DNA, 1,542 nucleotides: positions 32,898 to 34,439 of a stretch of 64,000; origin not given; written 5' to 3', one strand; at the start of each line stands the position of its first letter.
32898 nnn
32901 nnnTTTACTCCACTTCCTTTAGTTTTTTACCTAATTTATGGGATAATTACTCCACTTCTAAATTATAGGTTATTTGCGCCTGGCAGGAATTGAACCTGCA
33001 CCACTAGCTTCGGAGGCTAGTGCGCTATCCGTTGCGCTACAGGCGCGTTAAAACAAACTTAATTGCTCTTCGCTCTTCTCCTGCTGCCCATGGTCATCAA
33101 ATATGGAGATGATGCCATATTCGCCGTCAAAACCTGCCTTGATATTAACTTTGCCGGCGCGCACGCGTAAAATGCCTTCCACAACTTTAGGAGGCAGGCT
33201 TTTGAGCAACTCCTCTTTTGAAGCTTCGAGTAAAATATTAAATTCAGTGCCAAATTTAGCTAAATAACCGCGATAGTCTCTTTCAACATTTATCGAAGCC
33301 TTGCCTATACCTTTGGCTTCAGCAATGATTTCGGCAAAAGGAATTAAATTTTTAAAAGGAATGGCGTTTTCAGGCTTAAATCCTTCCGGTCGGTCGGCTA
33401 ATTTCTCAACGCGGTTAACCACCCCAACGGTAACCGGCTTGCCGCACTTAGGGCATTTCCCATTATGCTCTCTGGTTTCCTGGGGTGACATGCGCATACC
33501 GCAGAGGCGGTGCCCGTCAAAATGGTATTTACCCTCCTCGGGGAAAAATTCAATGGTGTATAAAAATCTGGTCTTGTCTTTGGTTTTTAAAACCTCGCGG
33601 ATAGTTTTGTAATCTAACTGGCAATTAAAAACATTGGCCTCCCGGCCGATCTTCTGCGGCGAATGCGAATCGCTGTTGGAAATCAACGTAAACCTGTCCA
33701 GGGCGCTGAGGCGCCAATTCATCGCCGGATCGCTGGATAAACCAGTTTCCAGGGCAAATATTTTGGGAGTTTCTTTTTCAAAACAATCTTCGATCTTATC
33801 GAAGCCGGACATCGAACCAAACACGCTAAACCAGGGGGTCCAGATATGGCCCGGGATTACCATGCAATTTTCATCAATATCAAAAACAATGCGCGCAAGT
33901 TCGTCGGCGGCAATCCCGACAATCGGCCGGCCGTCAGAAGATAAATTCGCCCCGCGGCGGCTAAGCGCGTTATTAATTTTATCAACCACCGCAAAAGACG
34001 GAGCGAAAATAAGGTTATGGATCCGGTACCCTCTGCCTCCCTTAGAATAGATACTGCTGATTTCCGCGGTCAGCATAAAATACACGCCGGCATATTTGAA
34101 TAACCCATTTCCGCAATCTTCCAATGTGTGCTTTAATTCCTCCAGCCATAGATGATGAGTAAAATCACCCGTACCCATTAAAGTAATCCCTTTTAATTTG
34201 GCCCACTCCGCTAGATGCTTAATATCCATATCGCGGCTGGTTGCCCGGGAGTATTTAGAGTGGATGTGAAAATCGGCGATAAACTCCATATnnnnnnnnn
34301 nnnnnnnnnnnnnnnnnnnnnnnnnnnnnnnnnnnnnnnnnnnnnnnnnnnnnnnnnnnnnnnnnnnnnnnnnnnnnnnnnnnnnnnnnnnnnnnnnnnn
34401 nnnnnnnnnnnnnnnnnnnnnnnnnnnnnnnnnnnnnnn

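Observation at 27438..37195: Pyrimidine biosynthesis array interrupted by DNA-repair genes and a half carB.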

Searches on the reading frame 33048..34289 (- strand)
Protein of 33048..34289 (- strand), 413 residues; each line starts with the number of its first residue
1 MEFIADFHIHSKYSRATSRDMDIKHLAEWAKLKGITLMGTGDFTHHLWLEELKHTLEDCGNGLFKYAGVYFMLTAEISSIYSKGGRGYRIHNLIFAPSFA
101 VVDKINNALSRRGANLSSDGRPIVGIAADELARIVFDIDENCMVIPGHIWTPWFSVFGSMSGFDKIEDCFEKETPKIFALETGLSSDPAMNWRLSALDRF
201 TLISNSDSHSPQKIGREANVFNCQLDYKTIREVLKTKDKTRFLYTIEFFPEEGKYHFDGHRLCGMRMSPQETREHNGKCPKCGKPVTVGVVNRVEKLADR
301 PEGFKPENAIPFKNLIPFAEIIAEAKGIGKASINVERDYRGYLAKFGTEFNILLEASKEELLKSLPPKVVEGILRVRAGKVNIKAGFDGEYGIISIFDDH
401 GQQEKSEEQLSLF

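Call 4: search_protein_families(library=pfam, proteins=[window:33048-34289:-])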
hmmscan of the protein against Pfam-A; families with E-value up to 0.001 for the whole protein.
window:33048-34289:- (413 aa): 0 families

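Call 5: search_protein_families(library=ncbifam, proteins=[window:33048-34289:-])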
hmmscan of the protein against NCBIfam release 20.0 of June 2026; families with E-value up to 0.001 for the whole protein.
window:33048-34289:- (413 aa): 1 family
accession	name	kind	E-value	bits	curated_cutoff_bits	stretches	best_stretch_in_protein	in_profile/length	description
TIGR00375.1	TIGR00375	hypoth_equivalog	7e-58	196.8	326.6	1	5-394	2-374/374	TIGR00375 family protein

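Call 8: search_solved_structures(query=window:33048-34289:-, max_evalue=1, show_alignments=2)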
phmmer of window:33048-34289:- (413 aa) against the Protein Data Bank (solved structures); distinct sequences matched with E-value up to 1: 3.
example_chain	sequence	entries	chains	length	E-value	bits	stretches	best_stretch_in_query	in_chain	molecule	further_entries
5zb8_A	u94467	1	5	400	1.2e-56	195.7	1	5-398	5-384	PfuEndoQ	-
7k30_A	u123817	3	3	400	6.1e-56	193.3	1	5-398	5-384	Endonuclease Q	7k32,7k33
7k31_A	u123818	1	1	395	6.5e-56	193.2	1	5-398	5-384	Endonuclease Q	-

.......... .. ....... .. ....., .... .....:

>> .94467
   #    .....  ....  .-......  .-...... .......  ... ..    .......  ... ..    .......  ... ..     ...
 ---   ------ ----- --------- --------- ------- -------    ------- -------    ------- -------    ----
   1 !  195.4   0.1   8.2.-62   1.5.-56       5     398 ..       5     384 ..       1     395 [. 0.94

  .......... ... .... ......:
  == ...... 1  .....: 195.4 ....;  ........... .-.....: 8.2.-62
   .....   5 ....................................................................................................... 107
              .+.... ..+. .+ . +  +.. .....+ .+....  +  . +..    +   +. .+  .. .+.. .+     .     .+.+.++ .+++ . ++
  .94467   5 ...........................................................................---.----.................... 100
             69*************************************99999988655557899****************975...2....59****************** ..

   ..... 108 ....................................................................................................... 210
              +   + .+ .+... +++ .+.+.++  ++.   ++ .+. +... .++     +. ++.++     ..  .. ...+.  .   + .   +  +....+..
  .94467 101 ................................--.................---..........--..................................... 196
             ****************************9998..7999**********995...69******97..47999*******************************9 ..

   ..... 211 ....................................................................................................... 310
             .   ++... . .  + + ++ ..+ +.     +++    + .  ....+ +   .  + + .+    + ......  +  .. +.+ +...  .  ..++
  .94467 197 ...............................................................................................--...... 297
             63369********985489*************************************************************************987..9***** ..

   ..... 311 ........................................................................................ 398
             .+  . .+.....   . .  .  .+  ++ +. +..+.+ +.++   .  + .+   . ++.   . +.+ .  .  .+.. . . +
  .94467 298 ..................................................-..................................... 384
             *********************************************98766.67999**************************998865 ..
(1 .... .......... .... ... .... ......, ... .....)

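Call 10: find_encoding_contigs(protein=window:33048-34289:-, flank=10000, max_places=6)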
Protein window:33048-34289:- (413 aa): no gene with exactly this product is on record in the collection.

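Call 11: find_homologous_proteins(query=window:33048-34289:-)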
Query window:33048-34289:- (413 aa): 8000 proteins with E <= 0.001 among 8000 candidates; the best 120 are listed.
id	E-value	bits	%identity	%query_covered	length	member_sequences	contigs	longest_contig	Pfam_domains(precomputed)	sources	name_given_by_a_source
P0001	3.4e-283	957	100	100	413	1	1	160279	PF27218.1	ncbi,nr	ncbi:MAG: endonuclease Q family protein [Candidatus Omnitrophica bacterium]|nr:endonuclease Q family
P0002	3.7e-273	924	96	100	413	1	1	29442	PF27218.1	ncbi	-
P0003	1.5e-270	915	95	100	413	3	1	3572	PF27218.1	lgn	-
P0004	2.0e-268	908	94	100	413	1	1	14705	PF27218.1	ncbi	-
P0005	1.3e-267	905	93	100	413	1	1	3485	PF27218.1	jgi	-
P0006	7.5e-265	896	92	100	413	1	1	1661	PF27218.1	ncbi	-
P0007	3.7e-263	891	91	100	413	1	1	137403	PF27218.1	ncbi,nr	ncbi:MAG: endonuclease Q family protein [Candidatus Omnitrophica bacterium]|nr:endonuclease Q family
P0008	2.4e-261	885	91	100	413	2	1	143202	PF27218.1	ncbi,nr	ncbi:MAG: endonuclease Q family protein [Candidatus Omnitrophica bacterium]|nr:endonuclease Q family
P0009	3.0e-261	884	89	100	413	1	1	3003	PF27218.1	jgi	-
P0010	3.2e-260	881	91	100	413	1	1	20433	PF27218.1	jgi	-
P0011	1.0e-259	879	91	100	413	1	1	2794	PF27218.1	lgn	-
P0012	2.9e-259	878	90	100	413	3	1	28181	PF27218.1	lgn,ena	-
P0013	7.5e-259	877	91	100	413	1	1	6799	PF27218.1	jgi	-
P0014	2.4e-258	875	89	100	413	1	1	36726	PF27218.1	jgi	jgi:uncharacterized protein (TIGR00375 family)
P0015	2.5e-258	875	90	100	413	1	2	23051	PF27218.1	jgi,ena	-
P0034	9.4e-248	840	87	100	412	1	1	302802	PF27218.1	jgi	jgi:uncharacterized protein (TIGR00375 family)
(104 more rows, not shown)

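Call 13: find_encoding_contigs(protein=P0001, flank=10000, max_places=3)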
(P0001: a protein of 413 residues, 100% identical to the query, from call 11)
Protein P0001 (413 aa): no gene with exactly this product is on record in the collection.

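Call 14: find_encoding_contigs(protein=P0034, flank=10000, max_places=3)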
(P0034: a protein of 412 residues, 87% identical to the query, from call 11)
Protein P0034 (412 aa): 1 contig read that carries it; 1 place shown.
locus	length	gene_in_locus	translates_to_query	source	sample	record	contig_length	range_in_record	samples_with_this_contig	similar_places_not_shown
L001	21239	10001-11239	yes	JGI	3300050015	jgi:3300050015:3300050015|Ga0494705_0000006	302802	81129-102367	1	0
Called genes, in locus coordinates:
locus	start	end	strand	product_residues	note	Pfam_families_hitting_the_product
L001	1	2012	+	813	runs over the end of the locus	PF02518:HATPase_c, PF00204:DNA_gyraseB, PF01751:Toprim, PF00986:DNA_gyraseB_C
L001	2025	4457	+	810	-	PF00521:DNA_topoisoIV, PF03989:DNA_gyraseA_C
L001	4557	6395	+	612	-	PF13522:GATase_6, PF13537:GATase_7, PF01380:SIS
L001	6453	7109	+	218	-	PF00590:TP_methylase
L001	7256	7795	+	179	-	PF00156:Pribosyltran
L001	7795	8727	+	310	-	PF02729:OTCace_N, PF00185:OTCace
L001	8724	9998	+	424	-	PF01979:Amidohydro_1, PF07969:Amidohydro_3 (weak), PF12890:DHOase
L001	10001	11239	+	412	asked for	PF27218:MJ0043_C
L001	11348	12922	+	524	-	PF25596:CPSase_L_D1, PF02655:ATP-grasp_3 (faint), PF02222:ATP-grasp, PF02786:CPSase_L_D2, PF07478:Dala_Dala_lig_C, PF15632:ATPgrasp_Ter (weak), PF02142:MGS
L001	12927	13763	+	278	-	PF01149:Fapy_DNA_glyco, PF06831:H2TH, PF06827:zf-FPG_IleRS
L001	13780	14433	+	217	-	PF04191:PEMT, PF04140:ICMT (weak)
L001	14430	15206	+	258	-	PF10418:DHODB_Fe-S_bind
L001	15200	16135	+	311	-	PF01180:DHO_dh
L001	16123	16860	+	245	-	PF00215:OMPdecase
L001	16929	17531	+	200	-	PF05103:DivIVA (weak), PF01991:vATP-synt_E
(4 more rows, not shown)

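Call 16: find_related_loci(query=window:33048-34289:-, collection=genome_contigs, flank=10000)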
Query window:33048-34289:- (413 aa) in genome_contigs; peptide patterns used: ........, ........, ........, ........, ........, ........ (x = any residue, [..] = any of these).
599 stretches matched a pattern (row limit reached: there are more); 589 encode a relative of the query (tblastn E <= 1e-3); the best 80 are kept; 80 distinct loci.
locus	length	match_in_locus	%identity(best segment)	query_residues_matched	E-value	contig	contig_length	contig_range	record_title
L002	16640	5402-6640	90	1-413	0e+0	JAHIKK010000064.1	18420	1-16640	MAG: Candidatus Omnitrophota bacterium isolate KR13_N1.mb.50 KR13_N1.mb.50_k141_126927, whole genome shotgun sequence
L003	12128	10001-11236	86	1-413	0e+0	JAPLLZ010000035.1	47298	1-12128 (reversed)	MAG: Candidatus Omnitrophota bacterium isolate LacPavin_0419_WC90_MAG_39_8 LacPavin_0419_WC90_scaffold_80928, whole geno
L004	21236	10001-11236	85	1-413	0e+0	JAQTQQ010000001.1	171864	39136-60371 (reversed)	MAG: Candidatus Omnitrophota bacterium isolate STB_143 NODE_200_length_171864_cov_11.292540_Sandtown_B, whole genome sho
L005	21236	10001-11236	85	1-413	0e+0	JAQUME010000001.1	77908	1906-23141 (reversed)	MAG: Candidatus Omnitrophota bacterium isolate STD1_147 NODE_618_length_77908_cov_11.752832_Sandtown_D1, whole genome sh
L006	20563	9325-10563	84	1-413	0e+0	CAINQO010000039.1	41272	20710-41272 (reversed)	MAG: Candidatus Omnitrophica bacterium isolate AM-2014-D7_bin-608 genome assembly, contig: bin-608:039/123, whole genome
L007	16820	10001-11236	83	1-413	0e+0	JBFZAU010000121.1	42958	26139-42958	MAG: Candidatus Omnitrophota bacterium isolate PPR_0475 k121_2474739, whole genome shotgun sequence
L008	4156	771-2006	82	1-413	0e+0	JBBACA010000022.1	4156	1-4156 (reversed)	MAG: Candidatus Paceibacterota bacterium isolate SO_2017_LW1_37 NODE_25367_length_4156_cov_0.709854_LW64-88_2017, whole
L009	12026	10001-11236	81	1-413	0e+0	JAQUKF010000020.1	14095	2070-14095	MAG: Candidatus Omnitrophota bacterium isolate STD1_100 NODE_10998_length_14095_cov_7.424399_Sandtown_D1, whole genome s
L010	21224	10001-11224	82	1-409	0e+0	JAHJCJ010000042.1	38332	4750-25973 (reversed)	MAG: Candidatus Omnitrophota bacterium isolate Modern_marine.mb.300 Modern_marine.mb.300_k141_774639, whole genome shotg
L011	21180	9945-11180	80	1-413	0e+0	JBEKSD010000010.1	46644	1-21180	MAG: Candidatus Omnitrophota bacterium isolate SPRUCE 526 SPRUCE_526_10, whole genome shotgun sequence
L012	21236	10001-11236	82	1-413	0e+0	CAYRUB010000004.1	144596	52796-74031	MAG TPA_asm: uncultured Planctomycetales bacterium isolate binchicken_co220_28 genome assembly, contig: NODE_26_length_1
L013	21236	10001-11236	81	1-413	0e+0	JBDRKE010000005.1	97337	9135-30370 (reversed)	MAG: Candidatus Omnitrophota bacterium isolate MEGAHIT-group-1.695 k141_2672432, whole genome shotgun sequence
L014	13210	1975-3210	81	1-413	0e+0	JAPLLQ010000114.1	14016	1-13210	MAG: Candidatus Omnitrophota bacterium isolate LacPavin_0419_WC90_MAG_41_7 LacPavin_0419_WC90_scaffold_634730, whole gen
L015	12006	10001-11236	81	1-413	0e+0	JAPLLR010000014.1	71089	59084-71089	MAG: Candidatus Omnitrophota bacterium isolate LacPavin_0920_SED3_MAG_45_14 LacPavin_0920_SED3_scaffold_374408, whole ge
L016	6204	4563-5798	80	1-413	0e+0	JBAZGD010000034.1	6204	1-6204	MAG: Candidatus Omnitrophota bacterium isolate SO_2017_LW3_36 NODE_44990_length_6204_cov_2.305414_LW162_2017, whole geno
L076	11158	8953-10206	59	1-413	3e-166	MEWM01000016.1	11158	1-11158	MAG: candidate division Zixibacteria bacterium RBG_16_43_9 RBG_16_scaffold_12731, whole genome shotgun sequence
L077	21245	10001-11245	58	1-413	1e-165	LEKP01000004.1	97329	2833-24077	MAG: Parcubacteria bacterium GBS-2 2615921495, whole genome shotgun sequence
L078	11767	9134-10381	59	1-413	8e-165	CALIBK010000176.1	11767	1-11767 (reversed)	MAG: uncultured bacterium isolate S1_Bin_MAXBIN__233_1 genome assembly, contig: c_000003124724, whole genome shotgun seq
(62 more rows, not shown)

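Call 22: search_protein_representatives(protein=window:33048-34289:-)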
Query: 413 residues. Proteins with E-value up to 0.001 (for the whole library): 3684; up to 1e-10: 2481; up to 1e-30: 1022. The best 150 are listed.
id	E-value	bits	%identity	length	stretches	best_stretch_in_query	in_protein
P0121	3.4e-147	507.2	59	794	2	185-413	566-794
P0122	3.5e-141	487.3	54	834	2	147-407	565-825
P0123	1.3e-140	485.5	57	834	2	148-401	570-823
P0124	4.1e-138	477.2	55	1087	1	1-407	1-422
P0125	6.8e-138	476.5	55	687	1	1-412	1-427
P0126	4.8e-137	473.7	55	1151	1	1-410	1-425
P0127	1.3e-135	469.0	52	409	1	3-412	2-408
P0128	2.4e-134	464.8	53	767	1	1-404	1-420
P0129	6.4e-134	463.4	53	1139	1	1-411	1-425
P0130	7.4e-134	463.2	56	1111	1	2-406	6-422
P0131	1.3e-133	462.4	52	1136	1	1-401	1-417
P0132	1.5e-133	462.2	54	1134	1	1-404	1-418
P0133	3.2e-133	461.1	55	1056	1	2-401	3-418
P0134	2.1e-132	458.4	52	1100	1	2-412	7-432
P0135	9.2e-132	456.3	51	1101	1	1-410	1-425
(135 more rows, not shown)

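Call 23: find_homologous_proteins(query=L010:12903-14582:+)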
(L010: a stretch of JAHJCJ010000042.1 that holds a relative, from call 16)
Query L010:12903-14582:+ (560 aa): 8000 proteins with E <= 0.001 among 8000 candidates; the best 120 are listed.
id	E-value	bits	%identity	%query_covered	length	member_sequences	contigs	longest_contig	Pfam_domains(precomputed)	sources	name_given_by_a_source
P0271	0.0e+0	1308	86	100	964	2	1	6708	PF25596.2,PF13535.12,PF15632.12,PF02786.23,PF02787.26,PF02222.28,PF02655.20,PF07478.19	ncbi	ncbi:carbamoyl-phosphate synthase large subunit, partial [bacterium]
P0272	0.0e+0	1273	85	100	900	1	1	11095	PF25596.2,PF15632.12,PF02786.23,PF02787.26,PF02222.28,PF02655.20,PF07478.19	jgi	jgi:carbamoyl-phosphate synthase large subunit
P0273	0.0e+0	1244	80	100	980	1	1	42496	PF25596.2,PF13535.12,PF15632.12,PF02786.23,PF02787.26,PF02222.28,PF02655.20,PF07478.19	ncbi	ncbi:MAG: carbamoyl-phosphate synthase large subunit, partial [bacterium]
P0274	0.0e+0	1218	86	100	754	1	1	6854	PF25596.2,PF02786.23,PF02787.26,PF07478.19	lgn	-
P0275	0.0e+0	1211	81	100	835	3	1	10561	PF25596.2,PF13535.12,PF02786.23,PF02787.26,PF02222.28,PF07478.19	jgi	-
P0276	0.0e+0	1209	79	100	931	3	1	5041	PF25596.2,PF13535.12,PF15632.12,PF02786.23,PF02787.26,PF02222.28,PF02655.20,PF07478.19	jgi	-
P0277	0.0e+0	1160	84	100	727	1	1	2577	PF25596.2,PF02786.23,PF02787.26,PF02222.28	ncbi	ncbi:MAG: carbamoyl-phosphate synthase large subunit, partial [Candidatus Omnitrophota bacterium]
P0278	0.0e+0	1152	78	100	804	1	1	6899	PF25596.2,PF02786.23,PF02787.26,PF02222.28,PF01071.25,PF07478.19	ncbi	ncbi:MAG: carbamoyl-phosphate synthase large subunit, partial [Candidatus Omnitrophota bacterium]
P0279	0.0e+0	1151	81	100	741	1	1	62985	PF25596.2,PF02786.23,PF02787.26,PF07478.19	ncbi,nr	ncbi:MAG: carbamoyl-phosphate synthase large subunit, partial [Candidatus Omnitrophota bacterium]|nr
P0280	0.0e+0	1151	84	100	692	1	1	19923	PF25596.2,PF02786.23,PF02787.26,PF02222.28,PF07478.19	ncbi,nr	ncbi:MAG: carbamoyl-phosphate synthase large subunit, partial [Candidatus Omnitrophica bacterium]|nr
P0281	0.0e+0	1140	80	100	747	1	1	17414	PF25596.2,PF02786.23,PF02787.26,PF02222.28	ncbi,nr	ncbi:MAG: carbamoyl-phosphate synthase large subunit, partial [Candidatus Omnitrophica bacterium]|nr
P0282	0.0e+0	1129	84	100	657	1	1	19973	PF25596.2,PF02786.23,PF02787.26,PF02222.28,PF07478.19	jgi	-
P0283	0.0e+0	1126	84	87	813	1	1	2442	PF25596.2,PF13535.12,PF15632.12,PF02786.23,PF02787.26,PF02222.28,PF02655.20,PF07478.19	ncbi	ncbi:MAG: carbamoyl-phosphate synthase large subunit, partial [Candidatus Omnitrophota bacterium]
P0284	0.0e+0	1117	78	99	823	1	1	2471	PF25596.2,PF13535.12,PF02786.23,PF02787.26,PF02222.28,PF07478.19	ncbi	ncbi:MAG: carbamoyl-phosphate synthase large subunit, partial [Candidatus Omnitrophota bacterium]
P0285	0.0e+0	1116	77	100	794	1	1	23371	PF25596.2,PF02786.23,PF02787.26,PF02222.28,PF07478.19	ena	-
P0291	0.0e+0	1079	86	100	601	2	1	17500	PF25596.2,PF02786.23,PF02787.26,PF02222.28,PF07478.19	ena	-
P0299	8.0e-291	983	68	100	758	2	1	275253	PF25596.2,PF13549.12,PF02786.23,PF02787.26,PF02222.28,PF07478.19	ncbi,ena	-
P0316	8.6e-275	930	80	91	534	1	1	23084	PF25596.2,PF02786.23,PF02787.26,PF02222.28,PF07478.19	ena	-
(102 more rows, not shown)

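Call 26: find_encoding_contigs(protein=P0291, flank=8000, max_places=2)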
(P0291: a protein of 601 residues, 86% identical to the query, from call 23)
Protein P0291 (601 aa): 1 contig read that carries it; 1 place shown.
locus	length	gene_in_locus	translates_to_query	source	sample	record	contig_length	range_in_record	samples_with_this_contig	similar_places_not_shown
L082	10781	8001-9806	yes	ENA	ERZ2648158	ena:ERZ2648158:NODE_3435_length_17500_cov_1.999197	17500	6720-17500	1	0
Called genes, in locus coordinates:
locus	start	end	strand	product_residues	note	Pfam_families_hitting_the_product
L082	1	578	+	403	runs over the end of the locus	PF21269:TreT_GT1, PF20706:GT4-conflict (weak), PF00534:Glycos_transf_1, PF13692:Glyco_trans_1_4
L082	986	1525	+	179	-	PF00156:Pribosyltran, PF14681:UPRTase (weak)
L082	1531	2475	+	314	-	PF02729:OTCace_N, PF00185:OTCace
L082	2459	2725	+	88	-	PF12890:DHOase (weak)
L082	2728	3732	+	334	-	PF12890:DHOase, PF01979:Amidohydro_1, PF07969:Amidohydro_3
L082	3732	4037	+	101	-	PF01927:Mut7-C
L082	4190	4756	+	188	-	-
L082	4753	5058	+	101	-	-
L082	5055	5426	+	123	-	PF27218:MJ0043_C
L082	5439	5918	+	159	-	PF00258:Flavodoxin_1 (faint), PF02525:Flavodoxin_2 (weak), PF03358:FMN_red, PF12641:Flavodoxin_3 (faint), PF12682:Flavodoxin_4, PF12724:Flavodoxin_5 (faint)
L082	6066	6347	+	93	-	-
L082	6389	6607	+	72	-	PF18306:LDcluster4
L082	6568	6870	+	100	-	PF18306:LDcluster4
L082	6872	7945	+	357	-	PF00988:CPSase_sm_chain, PF00117:GATase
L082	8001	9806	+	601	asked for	PF25596:CPSase_L_D1, PF02786:CPSase_L_D2, PF02222:ATP-grasp (weak), PF07478:Dala_Dala_lig_C (weak), PF02787:CPSase_L_D3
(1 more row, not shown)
